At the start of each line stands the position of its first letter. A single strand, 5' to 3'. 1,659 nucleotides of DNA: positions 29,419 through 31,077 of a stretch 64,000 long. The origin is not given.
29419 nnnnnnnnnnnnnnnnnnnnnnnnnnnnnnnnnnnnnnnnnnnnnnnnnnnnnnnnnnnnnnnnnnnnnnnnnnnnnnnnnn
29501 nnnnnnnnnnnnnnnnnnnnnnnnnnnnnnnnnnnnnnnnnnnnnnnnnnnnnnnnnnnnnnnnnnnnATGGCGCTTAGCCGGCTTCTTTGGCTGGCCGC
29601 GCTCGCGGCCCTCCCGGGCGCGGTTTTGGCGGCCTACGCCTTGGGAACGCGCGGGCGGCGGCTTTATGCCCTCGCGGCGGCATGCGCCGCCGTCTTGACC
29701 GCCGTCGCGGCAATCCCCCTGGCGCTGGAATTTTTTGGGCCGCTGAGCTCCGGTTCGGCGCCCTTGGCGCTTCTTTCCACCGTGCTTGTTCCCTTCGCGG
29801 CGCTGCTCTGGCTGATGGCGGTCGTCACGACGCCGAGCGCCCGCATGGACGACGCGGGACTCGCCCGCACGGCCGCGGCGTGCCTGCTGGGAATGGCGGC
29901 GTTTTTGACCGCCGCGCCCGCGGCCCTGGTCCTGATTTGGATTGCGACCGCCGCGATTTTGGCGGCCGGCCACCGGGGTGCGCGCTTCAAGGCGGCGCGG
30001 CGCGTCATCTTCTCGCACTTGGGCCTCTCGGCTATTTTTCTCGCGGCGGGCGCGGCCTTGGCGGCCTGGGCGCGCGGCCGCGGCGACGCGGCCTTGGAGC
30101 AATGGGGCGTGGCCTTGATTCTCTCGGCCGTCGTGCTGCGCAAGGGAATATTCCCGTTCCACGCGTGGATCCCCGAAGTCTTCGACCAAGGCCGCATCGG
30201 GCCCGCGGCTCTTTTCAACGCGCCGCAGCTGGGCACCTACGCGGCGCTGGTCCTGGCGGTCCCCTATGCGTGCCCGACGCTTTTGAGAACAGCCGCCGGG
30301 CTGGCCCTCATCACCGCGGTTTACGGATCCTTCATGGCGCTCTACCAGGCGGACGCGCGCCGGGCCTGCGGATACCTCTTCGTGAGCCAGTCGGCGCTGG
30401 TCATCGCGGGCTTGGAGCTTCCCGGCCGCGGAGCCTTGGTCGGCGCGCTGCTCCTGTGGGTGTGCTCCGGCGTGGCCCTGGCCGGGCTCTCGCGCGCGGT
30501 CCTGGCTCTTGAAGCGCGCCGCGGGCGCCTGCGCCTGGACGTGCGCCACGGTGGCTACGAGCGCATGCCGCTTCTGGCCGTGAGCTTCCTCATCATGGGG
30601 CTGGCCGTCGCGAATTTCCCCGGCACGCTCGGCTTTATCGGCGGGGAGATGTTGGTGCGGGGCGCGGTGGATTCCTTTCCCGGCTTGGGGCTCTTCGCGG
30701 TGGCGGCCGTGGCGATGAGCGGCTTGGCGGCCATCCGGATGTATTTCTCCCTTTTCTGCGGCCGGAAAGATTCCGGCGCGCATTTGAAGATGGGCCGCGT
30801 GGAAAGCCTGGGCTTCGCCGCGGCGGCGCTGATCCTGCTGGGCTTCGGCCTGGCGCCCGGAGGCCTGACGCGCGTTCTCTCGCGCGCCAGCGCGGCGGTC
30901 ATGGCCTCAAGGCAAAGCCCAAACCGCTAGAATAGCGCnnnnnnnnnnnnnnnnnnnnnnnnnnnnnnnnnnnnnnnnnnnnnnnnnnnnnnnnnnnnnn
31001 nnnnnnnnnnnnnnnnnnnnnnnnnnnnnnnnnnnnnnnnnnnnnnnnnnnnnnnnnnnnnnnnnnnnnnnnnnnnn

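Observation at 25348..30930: DabA followed by two distinct NuoL/MrpD-like membrane subunits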

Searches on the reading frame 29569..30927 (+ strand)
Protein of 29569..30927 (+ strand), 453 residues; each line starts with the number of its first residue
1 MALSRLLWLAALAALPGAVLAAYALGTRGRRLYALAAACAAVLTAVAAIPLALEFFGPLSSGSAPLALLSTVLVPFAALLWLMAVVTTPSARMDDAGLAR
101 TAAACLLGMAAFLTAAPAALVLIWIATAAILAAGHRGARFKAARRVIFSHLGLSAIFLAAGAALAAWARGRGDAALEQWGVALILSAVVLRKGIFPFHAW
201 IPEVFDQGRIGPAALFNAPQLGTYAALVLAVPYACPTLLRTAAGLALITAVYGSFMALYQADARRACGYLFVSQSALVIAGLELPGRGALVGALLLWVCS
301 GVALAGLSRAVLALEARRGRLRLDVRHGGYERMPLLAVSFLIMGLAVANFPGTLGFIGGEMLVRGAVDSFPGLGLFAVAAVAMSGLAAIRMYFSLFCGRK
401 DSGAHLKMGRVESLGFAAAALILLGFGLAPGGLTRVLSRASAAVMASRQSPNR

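Call 6: search_protein_families(library=pfam, proteins=[window:29569-30927:+], max_evalue=0.01)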
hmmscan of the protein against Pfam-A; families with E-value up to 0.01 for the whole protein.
window:29569-30927:+ (453 aa): 1 family
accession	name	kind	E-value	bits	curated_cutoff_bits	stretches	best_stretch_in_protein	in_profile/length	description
PF00361.26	Proton_antipo_M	-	6.8e-20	71.9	21.5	1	178-381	82-291/294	NADH:quinone oxidoreductase/Mrp antiporter, TM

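Call 7: search_protein_families(library=ncbifam, proteins=[window:29569-30927:+], max_evalue=0.01)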
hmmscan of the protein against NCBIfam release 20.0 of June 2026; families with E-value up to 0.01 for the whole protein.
window:29569-30927:+ (453 aa): 43 families (the best 25 are shown)
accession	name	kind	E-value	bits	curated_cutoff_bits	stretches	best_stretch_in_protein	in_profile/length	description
TIGR01972.1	NDH_I_M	subfamily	4.3e-27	94.9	263.8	1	162-445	191-483/486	NADH-quinone oxidoreductase subunit M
NF004500.0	PRK05846.1-4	equivalog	6.9e-22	77.8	550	1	175-447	226-505/525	NADH-quinone oxidoreductase subunit M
NF009306.0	PRK12663.1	equivalog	1.1e-19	70.6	542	1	182-445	211-482/498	Na+/H+ antiporter subunit D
NF004505.0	PRK05846.2-5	equivalog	1e-17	64.1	700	1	163-444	192-481/508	NADH-quinone oxidoreductase subunit M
TIGR01770.1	NDH_I_N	subfamily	8.6e-16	58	332.6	1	178-430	206-468/472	NADH-quinone oxidoreductase subunit NuoN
NF004501.0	PRK05846.1-5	subfamily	7.6e-15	54.6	598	1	184-443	215-482/492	NADH-quinone oxidoreductase subunit M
NF006237.0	PRK08375.1-2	equivalog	4.7e-14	52.4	597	1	179-387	195-399/497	putative monovalent cation/H+ antiporter subunit D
NF004499.0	PRK05846.1-3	equivalog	5e-13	48.6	585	1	175-444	207-484/502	NADH-quinone oxidoreductase subunit M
NF005611.0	PRK07363.1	equivalog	1.3e-12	47.1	764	1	184-437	211-474/501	NADH-quinone oxidoreductase subunit M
NF004441.0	PRK05777.1-4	equivalog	6.4e-12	44.8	477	1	166-431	235-510/524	NADH-quinone oxidoreductase subunit NuoN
NF005818.0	PRK07691.1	equivalog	1.1e-11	44.4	586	1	184-442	215-481/496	Na+/H+ antiporter subunit D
NF004498.0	PRK05846.1-1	equivalog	1.7e-11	43.6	614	1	187-405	230-456/509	NADH-quinone oxidoreductase subunit M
NF004445.0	PRK05777.2-3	equivalog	2.4e-11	43.3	408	1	176-430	197-464/475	NADH-quinone oxidoreductase subunit NuoN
NF004506.0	PRK05846.2-6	equivalog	2.7e-11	43.5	789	1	184-438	221-483/493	NADH-quinone oxidoreductase subunit M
NF005042.0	PRK06458.1-2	equivalog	1.4e-10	40.9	437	1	176-367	185-372/439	hydrogenase 4 subunit F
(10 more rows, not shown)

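Call 8: find_homologous_proteins(query=window:29569-30927:+)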
Query window:29569-30927:+ (453 aa): 1396 proteins with E <= 0.001 among 8000 candidates; the best 120 are listed.
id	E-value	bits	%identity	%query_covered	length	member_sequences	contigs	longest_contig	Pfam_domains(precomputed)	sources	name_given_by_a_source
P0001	1.5e-242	823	90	100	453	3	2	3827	PF00361.26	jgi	-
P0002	4.0e-240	815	89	100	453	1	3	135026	PF00361.26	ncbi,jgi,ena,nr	ncbi:MAG TPA: proton-conducting transporter membrane subunit [Elusimicrobiota bacterium]|nr:proton-c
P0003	6.2e-185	633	69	98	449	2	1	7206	PF00361.26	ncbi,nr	ncbi:MAG: hypothetical protein KGL04_05590 [Elusimicrobia bacterium]|nr:hypothetical protein [Elusim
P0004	9.9e-180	616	71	99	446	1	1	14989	PF00361.26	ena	-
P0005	1.0e-176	606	68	99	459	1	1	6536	PF00361.26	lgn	-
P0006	4.3e-176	604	70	100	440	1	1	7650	PF00361.26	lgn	-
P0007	2.3e-172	592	67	96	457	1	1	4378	PF00361.26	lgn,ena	-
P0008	7.2e-172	590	69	98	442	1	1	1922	PF00361.26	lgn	-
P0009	1.3e-171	590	69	97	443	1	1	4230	PF00361.26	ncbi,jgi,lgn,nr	ncbi:MAG TPA: proton-conducting transporter membrane subunit [Elusimicrobiota bacterium]|jgi:NADH-qu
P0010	1.5e-166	573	66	99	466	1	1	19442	PF00361.26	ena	-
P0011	1.6e-160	553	64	100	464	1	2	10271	PF00361.26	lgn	-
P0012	6.9e-158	544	63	97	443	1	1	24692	PF00361.26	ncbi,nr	ncbi:MAG: hypothetical protein HY553_06930 [Elusimicrobia bacterium]|nr:hypothetical protein [Elusim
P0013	1.6e-157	543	62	95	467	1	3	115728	PF00361.26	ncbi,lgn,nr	ncbi:MAG: hypothetical protein HYT79_09005 [Elusimicrobia bacterium]|nr:hypothetical protein [Elusim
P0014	2.4e-156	539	66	93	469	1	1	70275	PF00361.26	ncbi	-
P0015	9.5e-154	531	61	91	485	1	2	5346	PF00361.26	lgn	-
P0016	1.5e-151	524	60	100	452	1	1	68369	PF00361.26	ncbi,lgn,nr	ncbi:MAG: hypothetical protein HY077_18735 [Elusimicrobia bacterium]|nr:hypothetical protein [Elusim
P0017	2.0e-146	507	58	99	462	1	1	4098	PF00361.26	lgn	-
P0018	3.0e-146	506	65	86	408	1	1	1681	PF00361.26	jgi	jgi:NADH-quinone oxidoreductase subunit M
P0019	7.9e-146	505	59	99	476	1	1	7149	PF00361.26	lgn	-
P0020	1.4e-141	491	74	73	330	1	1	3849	PF00361.26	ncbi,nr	ncbi:MAG: hypothetical protein KGM24_06065, partial [Elusimicrobia bacterium]|nr:hypothetical protei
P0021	1.4e-137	477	57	100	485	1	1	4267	PF00361.26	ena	-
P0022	6.4e-137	475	56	98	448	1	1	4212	PF00361.26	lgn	-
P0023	2.2e-132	460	71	71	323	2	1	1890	PF00361.26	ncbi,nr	ncbi:MAG: oxidoreductase, partial [Elusimicrobia bacterium]|nr:oxidoreductase [Elusimicrobiota bacte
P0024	9.6e-126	438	52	99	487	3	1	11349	PF00361.26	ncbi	-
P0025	2.1e-123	431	53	99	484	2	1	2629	PF00361.26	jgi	jgi:NADH-quinone oxidoreductase subunit M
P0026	9.7e-119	415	52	99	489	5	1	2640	PF00361.26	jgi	jgi:NADH-quinone oxidoreductase subunit M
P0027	2.4e-118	414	50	99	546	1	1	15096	PF00361.26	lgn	-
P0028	8.8e-118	412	53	85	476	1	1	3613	PF00361.26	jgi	jgi:NADH-quinone oxidoreductase subunit M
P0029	2.9e-117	411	55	88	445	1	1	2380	PF00361.26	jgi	jgi:NADH-quinone oxidoreductase subunit M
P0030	3.3e-117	410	55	84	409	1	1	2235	PF00361.26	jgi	jgi:NADH-quinone oxidoreductase subunit M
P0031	5.7e-117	410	52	97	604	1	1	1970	PF00361.26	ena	-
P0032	8.7e-117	409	56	86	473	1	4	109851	PF00361.26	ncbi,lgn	-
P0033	6.7e-116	406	50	98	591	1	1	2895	PF00361.26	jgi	jgi:NADH-quinone oxidoreductase subunit M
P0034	1.1e-115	405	50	98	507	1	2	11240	PF00361.26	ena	-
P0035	1.5e-115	405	56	85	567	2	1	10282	PF00361.26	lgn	-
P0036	1.6e-115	405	49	98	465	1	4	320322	PF00361.26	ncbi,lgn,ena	-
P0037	3.3e-115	404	57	84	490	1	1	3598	PF00361.26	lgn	-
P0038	4.5e-115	403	56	86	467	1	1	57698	PF00361.26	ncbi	-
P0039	5.5e-115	403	54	85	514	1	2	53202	PF00361.26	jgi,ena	-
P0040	1.3e-114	402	53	84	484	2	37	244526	PF00361.26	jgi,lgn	jgi:NADH-quinone oxidoreductase subunit M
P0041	2.4e-114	401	49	99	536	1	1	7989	PF00361.26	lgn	-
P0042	4.3e-114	400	52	96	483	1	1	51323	PF00361.26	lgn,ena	-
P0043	4.7e-114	400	52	96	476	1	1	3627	PF00361.26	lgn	-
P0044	6.9e-114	399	53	90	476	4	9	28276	PF00361.26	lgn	-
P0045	9.8e-114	399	54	80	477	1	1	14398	PF00361.26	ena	-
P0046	3.7e-113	397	51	98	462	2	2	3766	PF00361.26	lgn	-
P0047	9.9e-113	396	50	98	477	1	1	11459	PF00361.26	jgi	jgi:NADH-quinone oxidoreductase subunit M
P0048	1.7e-112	395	51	99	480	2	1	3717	PF00361.26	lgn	-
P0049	1.9e-112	395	55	77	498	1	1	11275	PF00361.26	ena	-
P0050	5.0e-112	393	54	84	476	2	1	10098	PF00361.26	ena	-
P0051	5.1e-112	393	54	84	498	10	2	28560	PF00361.26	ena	-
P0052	5.3e-112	393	51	98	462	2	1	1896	PF00361.26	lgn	-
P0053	6.3e-112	393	51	98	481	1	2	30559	PF00361.26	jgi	jgi:NADH-quinone oxidoreductase subunit M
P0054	6.4e-112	393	51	98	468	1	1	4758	PF00361.26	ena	-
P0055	8.7e-112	393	53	87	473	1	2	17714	PF00361.26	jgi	jgi:NADH-quinone oxidoreductase subunit M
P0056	1.2e-111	392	50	98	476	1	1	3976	PF00361.26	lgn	-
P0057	1.4e-111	392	54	84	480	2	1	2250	PF00361.26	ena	-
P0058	1.4e-111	392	50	98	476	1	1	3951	PF00361.26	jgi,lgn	jgi:NADH-quinone oxidoreductase subunit M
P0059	1.5e-111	392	54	84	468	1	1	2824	PF00361.26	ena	-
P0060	2.0e-111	391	52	98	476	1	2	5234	PF00361.26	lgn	-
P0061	2.7e-111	391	49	98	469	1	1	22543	PF00361.26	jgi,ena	-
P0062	2.9e-111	391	47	96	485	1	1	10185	PF00361.26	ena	-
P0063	3.5e-111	391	49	98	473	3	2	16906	PF00361.26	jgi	jgi:NADH-quinone oxidoreductase subunit M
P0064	3.5e-111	390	53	85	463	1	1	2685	PF00361.26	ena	-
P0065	4.0e-111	390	51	84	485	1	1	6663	PF00361.26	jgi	jgi:NADH-quinone oxidoreductase subunit M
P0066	6.3e-111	390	52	93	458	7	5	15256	PF00361.26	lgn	-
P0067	7.3e-111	389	49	98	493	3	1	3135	PF00361.26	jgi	jgi:NADH-quinone oxidoreductase subunit M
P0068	8.1e-111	389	50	99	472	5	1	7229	PF00361.26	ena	-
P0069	9.1e-111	389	49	98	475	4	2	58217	PF00361.26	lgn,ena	-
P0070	9.2e-111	389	53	84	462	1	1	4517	PF00361.26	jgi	jgi:NADH-quinone oxidoreductase subunit M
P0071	9.7e-111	389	56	80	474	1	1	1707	PF00361.26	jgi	jgi:NADH-quinone oxidoreductase subunit M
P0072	9.9e-111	389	52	91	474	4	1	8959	PF00361.26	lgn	-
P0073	1.2e-110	389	49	98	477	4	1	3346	PF00361.26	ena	-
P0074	1.2e-110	389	49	98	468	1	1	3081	PF00361.26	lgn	-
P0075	1.6e-110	388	50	98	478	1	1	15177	PF00361.26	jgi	jgi:NADH-quinone oxidoreductase subunit M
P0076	1.8e-110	388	53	87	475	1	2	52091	PF00361.26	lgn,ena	-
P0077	1.9e-110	388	50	98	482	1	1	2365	PF00361.26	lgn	-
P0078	1.9e-110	388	54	84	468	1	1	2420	PF00361.26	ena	-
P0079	2.0e-110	388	50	94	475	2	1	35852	PF00361.26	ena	-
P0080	2.2e-110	388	49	98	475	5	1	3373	PF00361.26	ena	-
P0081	2.3e-110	388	49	98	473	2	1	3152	PF00361.26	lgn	-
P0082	2.4e-110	388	49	99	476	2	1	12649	PF00361.26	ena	-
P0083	2.4e-110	388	50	98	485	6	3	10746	PF00361.26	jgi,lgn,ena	-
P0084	2.8e-110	388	49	100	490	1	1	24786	PF00361.26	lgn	-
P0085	3.2e-110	387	52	84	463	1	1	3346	PF00361.26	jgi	-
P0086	3.7e-110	387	50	99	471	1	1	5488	PF00361.26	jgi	-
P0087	3.8e-110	387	50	98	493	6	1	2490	PF00361.26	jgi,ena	-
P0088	4.1e-110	387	51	98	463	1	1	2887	PF00361.26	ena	-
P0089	4.5e-110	387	50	98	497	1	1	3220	PF00361.26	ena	-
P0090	5.1e-110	387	49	98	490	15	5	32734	PF00361.26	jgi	jgi:NADH-quinone oxidoreductase subunit M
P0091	5.4e-110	387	49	99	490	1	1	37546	PF00361.26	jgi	jgi:NADH-quinone oxidoreductase subunit M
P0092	5.7e-110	387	50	99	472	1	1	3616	PF00361.26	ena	-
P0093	6.4e-110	386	50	98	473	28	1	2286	PF00361.26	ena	-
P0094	6.7e-110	386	55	80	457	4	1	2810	PF00361.26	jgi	jgi:NADH-quinone oxidoreductase subunit M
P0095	7.1e-110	386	51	99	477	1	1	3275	PF00361.26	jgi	jgi:NADH-quinone oxidoreductase subunit M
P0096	7.9e-110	386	50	98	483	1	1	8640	PF00361.26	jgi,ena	-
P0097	1.1e-109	386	49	98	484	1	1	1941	PF00361.26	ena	-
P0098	1.4e-109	385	54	85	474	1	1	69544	PF00361.26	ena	-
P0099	1.4e-109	385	50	98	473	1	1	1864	PF00361.26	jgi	jgi:NADH-quinone oxidoreductase subunit M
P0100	1.5e-109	385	49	98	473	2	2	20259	PF00361.26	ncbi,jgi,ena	jgi:NADH-quinone oxidoreductase subunit M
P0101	1.8e-109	385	54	84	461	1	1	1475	PF00361.26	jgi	jgi:NADH-quinone oxidoreductase subunit M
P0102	1.8e-109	385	53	86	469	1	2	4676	PF00361.26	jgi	jgi:NADH-quinone oxidoreductase subunit M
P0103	2.3e-109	385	49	98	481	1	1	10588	PF00361.26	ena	-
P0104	2.8e-109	384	49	98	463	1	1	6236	PF00361.26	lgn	-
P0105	2.9e-109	384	50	98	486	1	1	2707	PF00361.26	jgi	jgi:NADH-quinone oxidoreductase subunit M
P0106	3.1e-109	384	49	98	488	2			PF00361.26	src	-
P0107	3.1e-109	384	49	98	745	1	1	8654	PF00361.26,PF00571.34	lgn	-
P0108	3.4e-109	384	49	99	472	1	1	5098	PF00361.26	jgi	jgi:NADH-quinone oxidoreductase subunit M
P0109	4.0e-109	384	49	99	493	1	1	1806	PF00361.26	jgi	jgi:NADH-quinone oxidoreductase subunit M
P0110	5.0e-109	383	49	98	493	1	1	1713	PF00361.26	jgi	jgi:NADH-quinone oxidoreductase subunit M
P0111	5.4e-109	383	51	94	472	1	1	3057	PF00361.26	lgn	-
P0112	5.7e-109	383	52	96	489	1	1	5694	PF00361.26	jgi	jgi:NADH-quinone oxidoreductase subunit M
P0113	6.0e-109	383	51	94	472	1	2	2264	PF00361.26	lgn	-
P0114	6.6e-109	383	54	85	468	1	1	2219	PF00361.26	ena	-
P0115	7.2e-109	383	49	98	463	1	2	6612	PF00361.26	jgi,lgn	-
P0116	7.6e-109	383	49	98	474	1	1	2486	PF00361.26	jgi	jgi:NADH-quinone oxidoreductase subunit M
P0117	8.5e-109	383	49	98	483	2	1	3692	PF00361.26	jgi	jgi:NADH-quinone oxidoreductase subunit M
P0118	9.9e-109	382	54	84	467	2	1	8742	PF00361.26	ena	-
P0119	1.0e-108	382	49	98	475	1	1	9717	PF00361.26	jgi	jgi:NADH-quinone oxidoreductase subunit M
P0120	1.3e-108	382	50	98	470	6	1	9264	PF00361.26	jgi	jgi:NADH-quinone oxidoreductase subunit M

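Call 11: search_solved_structures(query=window:29569-30927:+, max_evalue=0.001, show_alignments=2)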
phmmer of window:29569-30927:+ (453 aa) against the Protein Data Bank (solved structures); distinct sequences matched with E-value up to 0.001: 32.
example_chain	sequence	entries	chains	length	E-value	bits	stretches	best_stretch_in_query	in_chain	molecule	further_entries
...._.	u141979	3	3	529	2e-15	60.1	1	187-398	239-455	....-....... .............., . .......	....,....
6tjv_D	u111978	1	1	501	1.2e-10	44.4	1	179-447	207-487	NADH dehydrogenase subunit 4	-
8qby_M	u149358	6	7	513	2.9e-10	43.1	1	187-442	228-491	NADH dehydrogenase subunit M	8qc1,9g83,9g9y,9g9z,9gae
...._N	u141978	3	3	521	4.6e-10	42.5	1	162-397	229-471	NADH-quinone oxidoreductase subunit N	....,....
4he8_M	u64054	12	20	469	5.8e-10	42.1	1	186-439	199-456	NADH-quinone oxidoreductase subunit 13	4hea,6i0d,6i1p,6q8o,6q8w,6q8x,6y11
8e73_4M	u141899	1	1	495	1.3e-09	41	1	102-383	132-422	Nad4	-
7p61_M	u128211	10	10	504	4.2e-09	39.3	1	187-402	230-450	NADH dehydrogenase I subunit M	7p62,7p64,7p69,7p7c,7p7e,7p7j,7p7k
3rko_M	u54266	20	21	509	4.3e-09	39.3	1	187-402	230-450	NADH-QUINONE OXIDOREDUCTASE SUBUNIT M | NADH dehydrogenase I subunit M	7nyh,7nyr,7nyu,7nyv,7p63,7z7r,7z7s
6hum_F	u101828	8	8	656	5.6e-09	38.9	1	183-399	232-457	NADH dehydrogenase subunit 5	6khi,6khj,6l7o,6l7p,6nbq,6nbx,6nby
7zm7_4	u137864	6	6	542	6.7e-09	38.6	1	191-398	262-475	NADH-ubiquinone oxidoreductase chain 4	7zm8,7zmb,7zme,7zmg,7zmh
7a23_M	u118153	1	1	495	8.2e-09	38.3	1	101-382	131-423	Nad4m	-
9iho_M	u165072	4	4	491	1.6e-08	37.4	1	185-443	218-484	NADH-ubiquinone oxidoreductase chain 4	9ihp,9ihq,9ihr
7ar7_M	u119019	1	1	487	3.7e-08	36.2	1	102-384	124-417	NADH-ubiquinone oxidoreductase chain 4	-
7aqw_M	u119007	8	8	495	3.9e-08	36.1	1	102-384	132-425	NADH-ubiquinone oxidoreductase chain 4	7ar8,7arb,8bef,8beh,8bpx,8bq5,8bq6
7aqq_M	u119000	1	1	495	1.1e-07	34.7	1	102-384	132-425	NADH-ubiquinone oxidoreductase chain 4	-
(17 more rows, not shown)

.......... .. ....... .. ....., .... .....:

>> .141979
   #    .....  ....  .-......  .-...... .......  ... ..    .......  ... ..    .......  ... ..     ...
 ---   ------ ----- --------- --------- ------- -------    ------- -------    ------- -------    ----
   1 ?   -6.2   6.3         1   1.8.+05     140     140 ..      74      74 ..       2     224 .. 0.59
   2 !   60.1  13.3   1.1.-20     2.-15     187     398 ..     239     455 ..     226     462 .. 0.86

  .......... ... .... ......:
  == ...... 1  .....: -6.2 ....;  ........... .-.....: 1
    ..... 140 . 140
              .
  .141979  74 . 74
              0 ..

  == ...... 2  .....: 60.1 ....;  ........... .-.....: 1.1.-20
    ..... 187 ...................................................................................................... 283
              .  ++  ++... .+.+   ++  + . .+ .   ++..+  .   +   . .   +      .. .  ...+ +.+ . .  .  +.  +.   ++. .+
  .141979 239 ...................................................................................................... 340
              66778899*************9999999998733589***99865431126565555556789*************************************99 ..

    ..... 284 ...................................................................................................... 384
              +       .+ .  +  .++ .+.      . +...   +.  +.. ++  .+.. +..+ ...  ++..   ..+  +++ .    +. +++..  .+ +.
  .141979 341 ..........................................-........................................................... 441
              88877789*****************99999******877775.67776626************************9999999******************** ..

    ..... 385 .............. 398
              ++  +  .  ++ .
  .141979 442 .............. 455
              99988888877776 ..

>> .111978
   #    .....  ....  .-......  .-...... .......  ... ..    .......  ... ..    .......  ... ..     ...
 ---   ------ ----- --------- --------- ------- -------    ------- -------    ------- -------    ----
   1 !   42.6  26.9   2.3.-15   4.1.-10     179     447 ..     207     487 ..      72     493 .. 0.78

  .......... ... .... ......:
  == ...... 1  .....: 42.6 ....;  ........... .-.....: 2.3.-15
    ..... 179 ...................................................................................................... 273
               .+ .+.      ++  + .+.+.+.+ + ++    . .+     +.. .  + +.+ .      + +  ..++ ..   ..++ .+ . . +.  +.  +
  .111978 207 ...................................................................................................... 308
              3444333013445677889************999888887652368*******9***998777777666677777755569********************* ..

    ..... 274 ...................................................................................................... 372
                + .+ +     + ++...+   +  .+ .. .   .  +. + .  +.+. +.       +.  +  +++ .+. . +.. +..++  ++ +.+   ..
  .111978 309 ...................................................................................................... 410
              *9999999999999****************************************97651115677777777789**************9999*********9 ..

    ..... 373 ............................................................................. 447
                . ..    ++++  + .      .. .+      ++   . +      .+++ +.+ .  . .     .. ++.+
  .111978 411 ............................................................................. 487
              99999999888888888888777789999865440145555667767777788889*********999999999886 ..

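Call 12: find_encoding_contigs(protein=P0036, flank=8000, max_places=2)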
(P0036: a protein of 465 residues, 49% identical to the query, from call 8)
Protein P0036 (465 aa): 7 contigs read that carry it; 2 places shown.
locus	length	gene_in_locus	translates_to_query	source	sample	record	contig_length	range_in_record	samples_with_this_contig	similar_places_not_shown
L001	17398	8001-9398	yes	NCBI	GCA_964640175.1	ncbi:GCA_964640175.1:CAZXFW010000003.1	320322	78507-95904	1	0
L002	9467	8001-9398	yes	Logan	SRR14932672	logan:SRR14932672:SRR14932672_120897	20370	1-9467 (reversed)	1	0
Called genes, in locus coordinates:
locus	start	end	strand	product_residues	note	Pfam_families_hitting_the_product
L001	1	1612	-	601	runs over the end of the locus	-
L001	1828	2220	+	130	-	PF02537:CRCB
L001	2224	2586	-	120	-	PF04342:DMT_6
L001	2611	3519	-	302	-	PF01544:CorA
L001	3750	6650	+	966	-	PF10070:DabA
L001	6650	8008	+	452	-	PF00662:Proton_antipo_N, PF00361:Proton_antipo_M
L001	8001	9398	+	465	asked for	PF00361:Proton_antipo_M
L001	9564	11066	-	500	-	PF04715:, PF00425:Chorismate_bind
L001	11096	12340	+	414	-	PF02441:Flavoprotein, PF04127:DFP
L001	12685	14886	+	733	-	-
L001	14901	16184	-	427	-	PF13365:Trypsin_2 (weak)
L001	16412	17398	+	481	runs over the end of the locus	PF15523:Ntox16 (weak)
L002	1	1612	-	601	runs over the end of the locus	-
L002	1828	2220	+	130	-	PF02537:CRCB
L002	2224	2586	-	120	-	PF04342:DMT_6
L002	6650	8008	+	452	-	PF00662:Proton_antipo_N, PF00361:Proton_antipo_M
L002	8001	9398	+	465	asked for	PF00361:Proton_antipo_M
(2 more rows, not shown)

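Call 13: find_encoding_contigs(protein=P0040, flank=8000, max_places=2)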
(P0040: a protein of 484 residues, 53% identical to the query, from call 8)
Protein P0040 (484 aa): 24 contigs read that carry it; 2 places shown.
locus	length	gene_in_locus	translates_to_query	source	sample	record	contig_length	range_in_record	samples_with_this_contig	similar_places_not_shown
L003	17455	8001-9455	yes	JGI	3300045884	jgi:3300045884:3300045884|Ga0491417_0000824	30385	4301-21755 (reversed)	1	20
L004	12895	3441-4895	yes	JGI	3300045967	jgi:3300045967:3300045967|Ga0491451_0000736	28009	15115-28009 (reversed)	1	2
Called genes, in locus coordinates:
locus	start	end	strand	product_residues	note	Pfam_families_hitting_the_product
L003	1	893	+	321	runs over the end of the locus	PF00149:Metallophos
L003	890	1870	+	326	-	-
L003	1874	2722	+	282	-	PF02308:MgtC (weak)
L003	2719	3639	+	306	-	PF13091:PLDc_2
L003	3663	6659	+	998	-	PF10070:DabA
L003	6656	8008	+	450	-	PF00662:Proton_antipo_N, PF00361:Proton_antipo_M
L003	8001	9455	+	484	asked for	PF00361:Proton_antipo_M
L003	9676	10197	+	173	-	PF08843:AbiEii (weak)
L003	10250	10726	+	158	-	-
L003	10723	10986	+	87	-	-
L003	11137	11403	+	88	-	-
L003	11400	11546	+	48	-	-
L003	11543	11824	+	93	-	PF01934:HepT-like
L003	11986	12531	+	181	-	PF05685:Uma2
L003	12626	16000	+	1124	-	PF04434:SWIM (faint), PF04851:ResIII, PF00176:SNF2-rel_dom, PF00270:DEAD (weak), PF00271:Helicase_C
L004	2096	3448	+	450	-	PF00662:Proton_antipo_N, PF00361:Proton_antipo_M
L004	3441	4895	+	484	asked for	PF00361:Proton_antipo_M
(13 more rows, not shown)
